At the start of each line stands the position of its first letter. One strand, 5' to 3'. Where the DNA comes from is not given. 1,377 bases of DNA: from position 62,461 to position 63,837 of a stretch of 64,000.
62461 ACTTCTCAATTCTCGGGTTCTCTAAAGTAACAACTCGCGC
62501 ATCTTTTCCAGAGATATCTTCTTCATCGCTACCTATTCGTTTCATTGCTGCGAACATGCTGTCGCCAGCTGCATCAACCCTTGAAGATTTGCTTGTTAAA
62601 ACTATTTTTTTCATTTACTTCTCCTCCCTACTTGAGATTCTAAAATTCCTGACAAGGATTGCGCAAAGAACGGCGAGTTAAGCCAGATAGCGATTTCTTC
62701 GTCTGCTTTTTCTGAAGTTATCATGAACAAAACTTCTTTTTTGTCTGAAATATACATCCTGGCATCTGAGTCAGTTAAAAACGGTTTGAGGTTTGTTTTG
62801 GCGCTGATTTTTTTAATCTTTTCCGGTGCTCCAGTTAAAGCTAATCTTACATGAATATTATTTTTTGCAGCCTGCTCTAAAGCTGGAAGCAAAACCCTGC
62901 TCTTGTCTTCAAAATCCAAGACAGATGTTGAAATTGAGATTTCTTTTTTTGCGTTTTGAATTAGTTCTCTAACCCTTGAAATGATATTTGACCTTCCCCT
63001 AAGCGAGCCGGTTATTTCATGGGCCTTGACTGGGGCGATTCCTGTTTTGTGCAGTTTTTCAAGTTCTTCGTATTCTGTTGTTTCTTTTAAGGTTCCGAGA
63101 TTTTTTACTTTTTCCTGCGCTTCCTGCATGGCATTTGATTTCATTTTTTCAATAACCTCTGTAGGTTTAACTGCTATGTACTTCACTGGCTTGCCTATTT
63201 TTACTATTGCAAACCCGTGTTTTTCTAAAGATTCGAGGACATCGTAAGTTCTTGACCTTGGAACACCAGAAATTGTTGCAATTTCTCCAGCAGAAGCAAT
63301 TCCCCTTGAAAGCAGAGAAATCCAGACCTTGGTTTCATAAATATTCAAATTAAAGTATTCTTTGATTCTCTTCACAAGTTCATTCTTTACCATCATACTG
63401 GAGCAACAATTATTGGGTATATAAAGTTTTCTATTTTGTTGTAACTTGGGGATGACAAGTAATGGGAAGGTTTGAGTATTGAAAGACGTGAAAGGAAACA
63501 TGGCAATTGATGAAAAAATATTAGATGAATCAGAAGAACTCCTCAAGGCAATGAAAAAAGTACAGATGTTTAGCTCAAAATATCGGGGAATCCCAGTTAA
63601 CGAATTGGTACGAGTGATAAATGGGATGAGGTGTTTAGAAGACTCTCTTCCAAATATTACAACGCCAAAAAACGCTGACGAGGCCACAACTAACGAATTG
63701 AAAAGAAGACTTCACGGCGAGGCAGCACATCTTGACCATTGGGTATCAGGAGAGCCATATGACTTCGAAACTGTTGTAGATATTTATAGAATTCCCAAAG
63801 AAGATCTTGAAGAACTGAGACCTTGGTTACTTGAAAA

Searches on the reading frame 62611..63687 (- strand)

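Call 26: search_protein_families(library=pfam, proteins=[window:62611-63687:-], max_evalue=0.01)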
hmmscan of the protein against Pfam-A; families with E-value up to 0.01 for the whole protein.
window:62611-63687:- (358 aa): 5 families
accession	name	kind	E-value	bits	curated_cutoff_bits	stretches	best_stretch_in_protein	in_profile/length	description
PF01978.25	TrmB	-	3.6e-17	62.4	25.6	1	112-175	4-67/68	Sugar-specific transcriptional regulator TrmB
PF11495.14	Regulator_TrmB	-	2.7e-07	30.5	22.2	1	230-347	6-122/233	Archaeal transcriptional regulator TrmB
PF09339.16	HTH_IclR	-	0.00038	20.6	22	1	132-159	20-47/52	IclR helix-turn-helix domain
PF13091.12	PLDc_2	-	0.0016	18.7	27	1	240-314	2-74/132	PLD-like domain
PF22952.2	KH_11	-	0.0066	17.2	24.6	0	179-251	6-75/85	Eukaryotic type KH-domain (KH-domain type I)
